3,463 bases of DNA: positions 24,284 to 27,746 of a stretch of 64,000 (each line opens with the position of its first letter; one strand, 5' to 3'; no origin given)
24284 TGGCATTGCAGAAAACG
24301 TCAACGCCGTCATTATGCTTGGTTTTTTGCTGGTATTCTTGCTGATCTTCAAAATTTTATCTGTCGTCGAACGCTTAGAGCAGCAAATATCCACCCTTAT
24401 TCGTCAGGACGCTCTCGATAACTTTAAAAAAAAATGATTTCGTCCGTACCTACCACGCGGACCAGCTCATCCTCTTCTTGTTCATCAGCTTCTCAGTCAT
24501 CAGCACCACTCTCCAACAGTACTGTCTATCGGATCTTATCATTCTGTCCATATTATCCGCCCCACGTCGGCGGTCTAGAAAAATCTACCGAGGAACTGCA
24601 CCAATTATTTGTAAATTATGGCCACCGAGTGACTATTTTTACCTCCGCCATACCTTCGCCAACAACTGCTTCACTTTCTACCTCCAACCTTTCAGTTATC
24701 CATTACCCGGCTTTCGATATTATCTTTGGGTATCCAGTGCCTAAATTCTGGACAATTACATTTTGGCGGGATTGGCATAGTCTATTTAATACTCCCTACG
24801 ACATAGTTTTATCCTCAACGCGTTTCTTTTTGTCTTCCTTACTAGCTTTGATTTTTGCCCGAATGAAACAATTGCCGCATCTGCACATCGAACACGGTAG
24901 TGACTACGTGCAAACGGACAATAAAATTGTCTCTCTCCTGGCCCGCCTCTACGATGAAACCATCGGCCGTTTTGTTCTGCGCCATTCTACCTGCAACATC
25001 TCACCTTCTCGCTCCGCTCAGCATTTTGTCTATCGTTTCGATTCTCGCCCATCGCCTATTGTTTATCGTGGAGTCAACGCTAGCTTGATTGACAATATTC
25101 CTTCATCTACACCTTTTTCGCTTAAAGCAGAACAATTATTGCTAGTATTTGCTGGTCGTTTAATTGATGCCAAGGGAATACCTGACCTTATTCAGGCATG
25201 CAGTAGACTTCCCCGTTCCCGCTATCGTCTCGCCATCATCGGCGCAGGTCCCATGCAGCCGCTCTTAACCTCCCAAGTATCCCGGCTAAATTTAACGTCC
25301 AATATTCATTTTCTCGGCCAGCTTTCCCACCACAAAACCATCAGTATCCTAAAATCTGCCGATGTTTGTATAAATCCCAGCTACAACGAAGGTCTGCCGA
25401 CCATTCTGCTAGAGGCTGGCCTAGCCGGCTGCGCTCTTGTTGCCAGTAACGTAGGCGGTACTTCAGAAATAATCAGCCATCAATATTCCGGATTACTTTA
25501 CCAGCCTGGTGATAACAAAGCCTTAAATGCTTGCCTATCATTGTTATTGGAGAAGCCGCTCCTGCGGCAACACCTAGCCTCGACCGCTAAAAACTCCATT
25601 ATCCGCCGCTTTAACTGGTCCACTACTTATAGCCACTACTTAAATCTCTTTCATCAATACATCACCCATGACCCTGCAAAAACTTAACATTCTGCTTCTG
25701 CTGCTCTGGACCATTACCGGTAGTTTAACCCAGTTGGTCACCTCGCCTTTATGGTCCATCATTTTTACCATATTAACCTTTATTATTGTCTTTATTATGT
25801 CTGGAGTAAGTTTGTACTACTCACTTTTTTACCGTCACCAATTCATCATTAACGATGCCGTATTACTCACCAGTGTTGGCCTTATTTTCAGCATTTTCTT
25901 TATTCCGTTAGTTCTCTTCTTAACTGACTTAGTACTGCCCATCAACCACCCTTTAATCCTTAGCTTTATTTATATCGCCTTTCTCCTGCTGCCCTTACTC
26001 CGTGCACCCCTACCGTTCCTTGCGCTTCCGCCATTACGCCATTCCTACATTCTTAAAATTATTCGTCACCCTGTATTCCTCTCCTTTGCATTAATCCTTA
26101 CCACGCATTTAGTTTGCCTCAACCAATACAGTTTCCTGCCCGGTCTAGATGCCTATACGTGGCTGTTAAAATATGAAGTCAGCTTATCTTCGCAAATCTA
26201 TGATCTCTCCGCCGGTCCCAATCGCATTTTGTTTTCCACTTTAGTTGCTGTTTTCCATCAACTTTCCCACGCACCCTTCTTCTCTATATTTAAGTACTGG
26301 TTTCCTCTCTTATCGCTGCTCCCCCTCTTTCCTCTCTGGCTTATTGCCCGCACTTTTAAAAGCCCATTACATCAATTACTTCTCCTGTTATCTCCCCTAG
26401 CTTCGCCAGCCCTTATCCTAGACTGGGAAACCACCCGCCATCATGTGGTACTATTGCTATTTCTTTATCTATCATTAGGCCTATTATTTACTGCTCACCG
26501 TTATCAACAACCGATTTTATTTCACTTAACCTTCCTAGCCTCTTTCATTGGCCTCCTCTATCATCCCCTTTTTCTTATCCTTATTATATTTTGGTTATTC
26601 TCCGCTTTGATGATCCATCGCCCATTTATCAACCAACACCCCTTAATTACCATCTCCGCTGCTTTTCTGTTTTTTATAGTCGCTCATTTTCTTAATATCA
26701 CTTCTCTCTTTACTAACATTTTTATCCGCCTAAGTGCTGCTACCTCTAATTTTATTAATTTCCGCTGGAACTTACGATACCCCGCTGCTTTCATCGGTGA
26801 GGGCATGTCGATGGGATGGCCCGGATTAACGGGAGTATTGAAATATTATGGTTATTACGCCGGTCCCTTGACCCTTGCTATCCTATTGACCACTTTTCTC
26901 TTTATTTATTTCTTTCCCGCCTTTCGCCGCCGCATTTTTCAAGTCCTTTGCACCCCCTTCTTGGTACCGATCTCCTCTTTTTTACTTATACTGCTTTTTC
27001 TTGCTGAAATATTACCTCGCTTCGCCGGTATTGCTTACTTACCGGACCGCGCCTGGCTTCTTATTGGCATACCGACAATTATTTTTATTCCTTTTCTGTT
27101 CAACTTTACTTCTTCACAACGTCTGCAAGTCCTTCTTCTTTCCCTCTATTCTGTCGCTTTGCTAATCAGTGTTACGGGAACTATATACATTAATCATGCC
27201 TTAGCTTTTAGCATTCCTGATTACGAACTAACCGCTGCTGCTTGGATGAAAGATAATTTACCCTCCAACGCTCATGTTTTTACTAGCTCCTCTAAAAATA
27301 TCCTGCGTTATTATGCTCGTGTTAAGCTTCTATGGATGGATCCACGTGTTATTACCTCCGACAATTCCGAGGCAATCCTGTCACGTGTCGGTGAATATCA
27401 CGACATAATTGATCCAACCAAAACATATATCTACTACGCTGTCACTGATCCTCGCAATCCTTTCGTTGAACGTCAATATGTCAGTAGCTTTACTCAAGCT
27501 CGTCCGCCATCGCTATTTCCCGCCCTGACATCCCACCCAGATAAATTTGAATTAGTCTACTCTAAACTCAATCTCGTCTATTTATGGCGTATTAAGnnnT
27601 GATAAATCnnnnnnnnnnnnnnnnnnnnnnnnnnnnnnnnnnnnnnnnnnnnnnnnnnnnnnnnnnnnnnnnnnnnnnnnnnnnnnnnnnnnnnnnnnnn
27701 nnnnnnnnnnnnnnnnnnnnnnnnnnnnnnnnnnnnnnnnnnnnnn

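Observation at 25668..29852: Tandem paralogous 13-TM membrane proteins with a lineage-specific insertion of about 100 aa in the second copy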

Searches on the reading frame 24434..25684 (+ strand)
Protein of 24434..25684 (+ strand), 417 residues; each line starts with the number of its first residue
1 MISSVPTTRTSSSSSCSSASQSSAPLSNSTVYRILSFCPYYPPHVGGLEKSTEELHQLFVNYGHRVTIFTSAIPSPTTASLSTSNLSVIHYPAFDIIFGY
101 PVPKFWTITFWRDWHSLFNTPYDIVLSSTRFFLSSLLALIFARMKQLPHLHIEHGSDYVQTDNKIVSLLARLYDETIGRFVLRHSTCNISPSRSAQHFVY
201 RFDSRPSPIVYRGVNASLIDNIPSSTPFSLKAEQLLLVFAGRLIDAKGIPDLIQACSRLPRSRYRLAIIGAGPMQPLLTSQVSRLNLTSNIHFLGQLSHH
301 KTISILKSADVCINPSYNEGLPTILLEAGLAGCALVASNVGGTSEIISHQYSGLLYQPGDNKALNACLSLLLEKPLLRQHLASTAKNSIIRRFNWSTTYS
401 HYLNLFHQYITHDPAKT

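Call 7: search_protein_families(library=pfam, proteins=[window:24434-25684:+], max_evalue=0.001)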
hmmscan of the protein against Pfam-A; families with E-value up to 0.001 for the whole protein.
window:24434-25684:+ (417 aa): 5 families
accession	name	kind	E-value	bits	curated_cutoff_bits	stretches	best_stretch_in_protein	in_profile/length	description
PF00534.26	Glycos_transf_1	-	5.6e-33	114.3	26.4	1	231-387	12-171/172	Glycosyl transferases group 1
PF13692.12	Glyco_trans_1_4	-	3.6e-27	95.8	27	1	236-373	3-141/142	Glycosyl transferases group 1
PF13439.12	Glyco_transf_4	-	1.1e-13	52.1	28.5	1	45-216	1-168/170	Glycosyltransferase Family 4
PF13579.12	Glyco_trans_4_4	-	2.2e-09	38.3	29.7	1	46-211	1-154/158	Glycosyl transferase 4-like domain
PF13524.12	Glyco_trans_1_2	-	6e-07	29.9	25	1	255-400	8-140/144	Glycosyl transferase-like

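Call 71: search_protein_families(library=ncbifam, proteins=[window:24434-25684:+], max_evalue=0.00001)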
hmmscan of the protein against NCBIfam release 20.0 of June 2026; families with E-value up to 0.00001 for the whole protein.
window:24434-25684:+ (417 aa): 30 families (the best 25 are shown)
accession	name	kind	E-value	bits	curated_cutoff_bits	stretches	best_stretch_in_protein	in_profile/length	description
NF041876.1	EPS_EpsE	equivalog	3.1e-24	86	400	1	212-396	193-383/389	exopolysaccharide biosynthesis GT4 family glycosyltransferase EpsE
TIGR03088.1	stp2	hypoth_equivalog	3.1e-24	85.7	409.05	1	149-408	107-372/374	TIGR03088 family PEP-CTERM/XrtA system glycosyltransferase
NF047684.1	TeichurnBiosyTuaC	equivalog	2.1e-22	79.6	550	1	229-399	214-379/391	teichuronic acid biosynthesis protein TuaC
TIGR03999.1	thiol_BshA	equivalog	1.4e-21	76.9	273.7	1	229-409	194-373/375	N-acetyl-alpha-D-glucosaminyl L-malate synthase BshA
TIGR04063.1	stp3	hypoth_equivalog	2.2e-21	76.2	442.05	1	234-409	213-395/397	TIGR04063 family PEP-CTERM/XrtA system glycosyltransferase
NF038229.1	Glyco4_Geo_Pelo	equivalog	4.3e-21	75.3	400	1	229-409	156-336/338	GPMC system family 4 glycosyltransferase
TIGR03449.1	mycothiol_MshA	equivalog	2.6e-17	62.9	462.5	1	114-409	95-403/406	D-inositol-3-phosphate glycosyltransferase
NF046085.1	XrtY_assoc_Gly1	equivalog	4.8e-17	61.9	400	1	133-410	110-385/387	XrtY-associated glycosyltransferase XYAG1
NF050056.1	ProtGlycPglH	equivalog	2.1e-16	60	600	1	232-406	178-350/354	GalNAc-alpha-(1->4)-GalNAc-alpha-(1->3)-diNAcBac-PP-undecaprenol alpha-1,4-N-acetyl-D-galactosaminyltransferase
TIGR04157.1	glyco_rSAM_CFB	subfamily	4.7e-15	55.5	400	1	227-384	220-384/406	TIGR04157 family glycosyltransferase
NF053787.1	GlcN_PG_synth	equivalog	6.4e-15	54.8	480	1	229-408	192-358/361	N-acetylglucosaminyl phosphatidylglycerol synthase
TIGR02149.1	glgA_Coryne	subfamily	9.1e-15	54.7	302.4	1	229-407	199-388/391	glycogen synthase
NF038298.1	EPS_HpsO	equivalog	2.8e-14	52.7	575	1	227-407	194-385/388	hormogonium polysaccharide biosynthesis glycosyltransferase HpsO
TIGR04348.1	TIGR04348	equivalog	5.5e-14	51.9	300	1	226-385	129-288/310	selenoneine biosynthesis selenosugar synthase SenB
NF050063.1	ProtGlycPglJ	equivalog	5.7e-14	52.1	500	1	203-388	166-346/363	N-acetylgalactosamine-N,N'-diacetylbacillosaminyl-diphospho-undecaprenol 4-alpha-N-acetylgalactosaminyltransferase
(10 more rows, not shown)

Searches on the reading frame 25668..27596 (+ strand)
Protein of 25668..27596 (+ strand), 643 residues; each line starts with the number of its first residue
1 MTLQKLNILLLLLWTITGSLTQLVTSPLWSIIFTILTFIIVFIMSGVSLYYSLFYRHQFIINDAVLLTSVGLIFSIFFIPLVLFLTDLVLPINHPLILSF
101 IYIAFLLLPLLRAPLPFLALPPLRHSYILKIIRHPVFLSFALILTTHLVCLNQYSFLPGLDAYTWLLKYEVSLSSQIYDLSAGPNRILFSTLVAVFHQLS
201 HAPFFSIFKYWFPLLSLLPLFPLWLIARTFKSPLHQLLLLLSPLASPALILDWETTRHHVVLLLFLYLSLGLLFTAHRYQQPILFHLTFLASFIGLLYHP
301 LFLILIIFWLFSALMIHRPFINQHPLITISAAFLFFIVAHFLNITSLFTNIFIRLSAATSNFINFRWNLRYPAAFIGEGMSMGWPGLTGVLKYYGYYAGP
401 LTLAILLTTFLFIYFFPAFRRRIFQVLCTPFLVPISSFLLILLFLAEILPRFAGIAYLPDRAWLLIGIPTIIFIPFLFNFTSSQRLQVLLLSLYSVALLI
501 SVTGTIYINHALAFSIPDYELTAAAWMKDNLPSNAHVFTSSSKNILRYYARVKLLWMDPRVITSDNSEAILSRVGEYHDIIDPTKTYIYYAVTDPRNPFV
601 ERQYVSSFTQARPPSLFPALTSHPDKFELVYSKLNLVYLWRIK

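Call 4: search_protein_families(library=pfam, proteins=[window:25668-27596:+], max_evalue=1)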
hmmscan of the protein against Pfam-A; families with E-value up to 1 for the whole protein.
window:25668-27596:+ (643 aa): 0 families

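Call 8: find_homologous_proteins(query=window:25668-27596:+)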
Query window:25668-27596:+ (643 aa): 14 proteins with E <= 0.001 among 8000 candidates.
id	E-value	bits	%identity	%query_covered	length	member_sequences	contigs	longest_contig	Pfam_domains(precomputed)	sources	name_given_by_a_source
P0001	0.0e+0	1382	100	100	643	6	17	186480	-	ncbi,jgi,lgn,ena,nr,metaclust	ncbi:MAG: hypothetical protein A3E37_04990 [Candidatus Andersenbacteria bacterium RIFCSPHIGHO2_12_FU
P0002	1.8e-270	917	65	100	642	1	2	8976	-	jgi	jgi:hypothetical protein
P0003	1.7e-259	881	65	97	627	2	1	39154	-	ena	-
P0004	4.3e-254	863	61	100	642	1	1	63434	-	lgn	-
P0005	3.7e-250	850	61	100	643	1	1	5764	-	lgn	-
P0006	3.8e-250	850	61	100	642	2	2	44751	-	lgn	-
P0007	1.8e-241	822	60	100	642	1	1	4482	-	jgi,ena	-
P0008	6.6e-231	787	57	100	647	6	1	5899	-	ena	-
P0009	1.3e-176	607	47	100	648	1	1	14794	-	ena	-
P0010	1.7e-63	234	30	80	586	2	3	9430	-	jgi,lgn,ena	-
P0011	1.3e-14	72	26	65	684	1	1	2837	-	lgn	-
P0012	6.3e-13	67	26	58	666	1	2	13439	-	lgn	-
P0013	3.1e-10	58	27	65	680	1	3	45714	-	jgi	jgi:hypothetical protein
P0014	6.5e-8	50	25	62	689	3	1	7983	-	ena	-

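Call 16: search_protein_families(library=ncbifam, proteins=[window:25668-27596:+], max_evalue=1)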
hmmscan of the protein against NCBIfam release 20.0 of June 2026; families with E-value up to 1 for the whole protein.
window:25668-27596:+ (643 aa): 1 family
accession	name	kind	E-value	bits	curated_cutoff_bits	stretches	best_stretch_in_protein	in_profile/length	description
NF003738.0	PRK05333.1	equivalog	0.16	10.9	305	1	515-576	42-102/295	NAD-dependent protein deacetylase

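Call 64: predict_structure(alignment_id=A3)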
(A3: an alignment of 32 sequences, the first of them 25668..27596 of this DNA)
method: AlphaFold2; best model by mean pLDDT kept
length: 643 residues; sequences in the alignment: 32
mean_pLDDT: 89.7   pTM: 0.89
mean pLDDT of the five models: 89.7, 89.3, 89.1, 88.3, 87.1
residues with pLDDT >= 90: 424; 70-90: 190; 50-70: 22; < 50: 7
segments of 3 or more residues with pLDDT < 50: 603-607
pLDDT, mean of each block of 10 residues (from residue 1): 95 95 89 97 98 94 96 98 94 91 97 88 82 95 96 79 87 87 87 95 93 96 97 96 95 92 97 97 96 94 92 93 92 82 73 78 84 79 84 93 97 96 96 96 90 73 94 95 91 97 93 84 94 92 82 87 90 92 91 76 50 67 92 87 93
secondary structure, 60 per line:
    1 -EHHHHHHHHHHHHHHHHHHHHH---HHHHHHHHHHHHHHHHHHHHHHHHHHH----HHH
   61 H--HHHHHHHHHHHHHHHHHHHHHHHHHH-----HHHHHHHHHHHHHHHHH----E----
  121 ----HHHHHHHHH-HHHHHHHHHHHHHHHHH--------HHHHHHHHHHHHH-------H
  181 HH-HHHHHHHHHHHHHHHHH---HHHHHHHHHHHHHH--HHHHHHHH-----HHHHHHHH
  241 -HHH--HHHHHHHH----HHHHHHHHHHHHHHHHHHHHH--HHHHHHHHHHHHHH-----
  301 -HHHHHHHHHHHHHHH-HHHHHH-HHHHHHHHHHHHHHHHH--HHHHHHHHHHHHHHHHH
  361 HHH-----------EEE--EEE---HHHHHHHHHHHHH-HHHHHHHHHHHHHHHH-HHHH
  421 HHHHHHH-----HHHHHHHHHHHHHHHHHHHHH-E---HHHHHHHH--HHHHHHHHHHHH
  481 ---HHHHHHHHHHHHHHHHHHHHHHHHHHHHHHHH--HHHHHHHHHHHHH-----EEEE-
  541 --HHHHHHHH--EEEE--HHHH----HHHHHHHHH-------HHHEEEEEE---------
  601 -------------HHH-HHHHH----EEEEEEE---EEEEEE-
elements in order: H3-23 H27-53 H58-61 H64-89 H95-111 H125-133 H135-151 H160-172 H184-200 H204-217 H220-227 H233-240 H247-254 H259-279 H282-295 H302-316 H318-323 H325-341 H344-363 E375-377 E380-382 H386-398 H400-415 H417-427 H433-453 H459-466 H469-480 H484-515 H518-530 E536-539 H543-550 E553-556 H559-562 H567-575 E586-591 H618-622 E627-633 E637-642

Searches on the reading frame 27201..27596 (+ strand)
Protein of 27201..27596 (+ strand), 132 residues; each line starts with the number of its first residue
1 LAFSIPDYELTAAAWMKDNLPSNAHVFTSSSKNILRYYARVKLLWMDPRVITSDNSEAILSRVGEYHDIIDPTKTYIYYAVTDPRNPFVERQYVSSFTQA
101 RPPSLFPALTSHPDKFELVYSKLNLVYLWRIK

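Call 79: search_solved_structures(query=A5, max_evalue=10, show_alignments=5)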
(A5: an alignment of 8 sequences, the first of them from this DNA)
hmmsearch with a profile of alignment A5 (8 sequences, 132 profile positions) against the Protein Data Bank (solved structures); distinct sequences matched with E-value up to 10: 6.
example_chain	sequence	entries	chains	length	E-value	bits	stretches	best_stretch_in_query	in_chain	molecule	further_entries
2x1p_A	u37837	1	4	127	0.39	14.2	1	15-88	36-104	GELSOLIN NANOBODY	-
4s11_A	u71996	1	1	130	1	12.8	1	52-88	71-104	GELSOLIN NANOBODY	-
2wh5_A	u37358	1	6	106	1.1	12.7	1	7-49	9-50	ACYL-COA-BINDING DOMAIN-CONTAINING PROTEIN 4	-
4s10_A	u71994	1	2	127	1.1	12.7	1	52-88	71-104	GELSOLIN NANOBODY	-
6h1f_A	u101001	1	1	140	1.3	12.5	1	55-88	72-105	gelsolin nanobody, Nb11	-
9dm0_C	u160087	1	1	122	1.5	12.3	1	12-87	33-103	Fab heavy chain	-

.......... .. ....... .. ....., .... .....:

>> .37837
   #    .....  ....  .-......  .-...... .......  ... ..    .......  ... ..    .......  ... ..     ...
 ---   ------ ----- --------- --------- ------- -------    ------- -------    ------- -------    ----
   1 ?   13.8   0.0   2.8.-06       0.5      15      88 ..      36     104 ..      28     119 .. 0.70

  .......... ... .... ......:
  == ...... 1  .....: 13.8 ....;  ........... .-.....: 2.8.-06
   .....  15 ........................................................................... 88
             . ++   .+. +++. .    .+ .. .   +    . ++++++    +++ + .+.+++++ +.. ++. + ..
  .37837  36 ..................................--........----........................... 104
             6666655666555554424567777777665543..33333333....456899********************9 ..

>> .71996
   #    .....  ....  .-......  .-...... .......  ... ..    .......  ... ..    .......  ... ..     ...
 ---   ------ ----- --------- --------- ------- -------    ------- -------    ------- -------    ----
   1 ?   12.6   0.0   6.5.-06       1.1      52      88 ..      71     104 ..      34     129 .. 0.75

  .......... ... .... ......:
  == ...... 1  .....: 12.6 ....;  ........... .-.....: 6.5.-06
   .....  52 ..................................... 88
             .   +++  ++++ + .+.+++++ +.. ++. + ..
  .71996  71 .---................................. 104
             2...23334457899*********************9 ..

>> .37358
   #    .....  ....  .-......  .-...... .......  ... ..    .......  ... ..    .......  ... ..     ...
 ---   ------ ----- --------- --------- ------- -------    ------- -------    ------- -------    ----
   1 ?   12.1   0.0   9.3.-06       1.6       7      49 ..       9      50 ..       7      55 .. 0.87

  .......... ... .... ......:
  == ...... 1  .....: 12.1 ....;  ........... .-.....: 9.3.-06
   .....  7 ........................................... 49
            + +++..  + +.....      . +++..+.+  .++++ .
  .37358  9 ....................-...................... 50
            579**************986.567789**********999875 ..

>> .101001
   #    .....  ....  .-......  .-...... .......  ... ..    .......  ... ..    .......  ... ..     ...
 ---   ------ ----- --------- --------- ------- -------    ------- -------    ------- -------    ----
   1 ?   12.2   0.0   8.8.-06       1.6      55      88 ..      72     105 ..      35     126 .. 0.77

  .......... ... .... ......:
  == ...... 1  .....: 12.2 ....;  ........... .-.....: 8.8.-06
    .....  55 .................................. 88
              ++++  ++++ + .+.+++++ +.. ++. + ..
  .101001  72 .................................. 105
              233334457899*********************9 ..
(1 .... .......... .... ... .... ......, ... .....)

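Call 80: search_protein_families(library=pfam, alignment_id=A5, max_evalue=10)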
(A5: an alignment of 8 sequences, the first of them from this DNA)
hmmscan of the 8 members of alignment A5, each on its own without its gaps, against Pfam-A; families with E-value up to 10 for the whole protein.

A. member 1, seq(132 aa): 1 family
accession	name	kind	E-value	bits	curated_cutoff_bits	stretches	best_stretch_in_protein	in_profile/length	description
PF19163.5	DUF5845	-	0.1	12.9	28.5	0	73-96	28-51/80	Family of unknown function (DUF5845)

B. families by the number of members that match (of 8 scanned): 10 families
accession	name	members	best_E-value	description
PF04656.17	Pox_E6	1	0.0039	Pox virus E6 protein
PF09971.14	DUF2206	1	0.012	Predicted membrane protein (DUF2206)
PF20604.3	DUF6798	1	0.044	Domain of unknown function (DUF6798)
PF19163.5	DUF5845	1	0.1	Family of unknown function (DUF5845)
PF20049.4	DUF6451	1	0.13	Domain of unknown function (DUF6451)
PF04041.19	Glyco_hydro_130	1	0.13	beta-1,4-mannooligosaccharide phosphorylase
PF05973.20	Gp49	1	0.15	Phage derived protein Gp49-like (DUF891)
PF23925.1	A-sol_ELP1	1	0.16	ELP1 alpha-solenoid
PF22022.2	Phage_int_M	1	0.17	Phage integrase central domain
PF08933.16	PrnB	1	0.2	Monodechloroaminopyrrolnitrin synthase PrnB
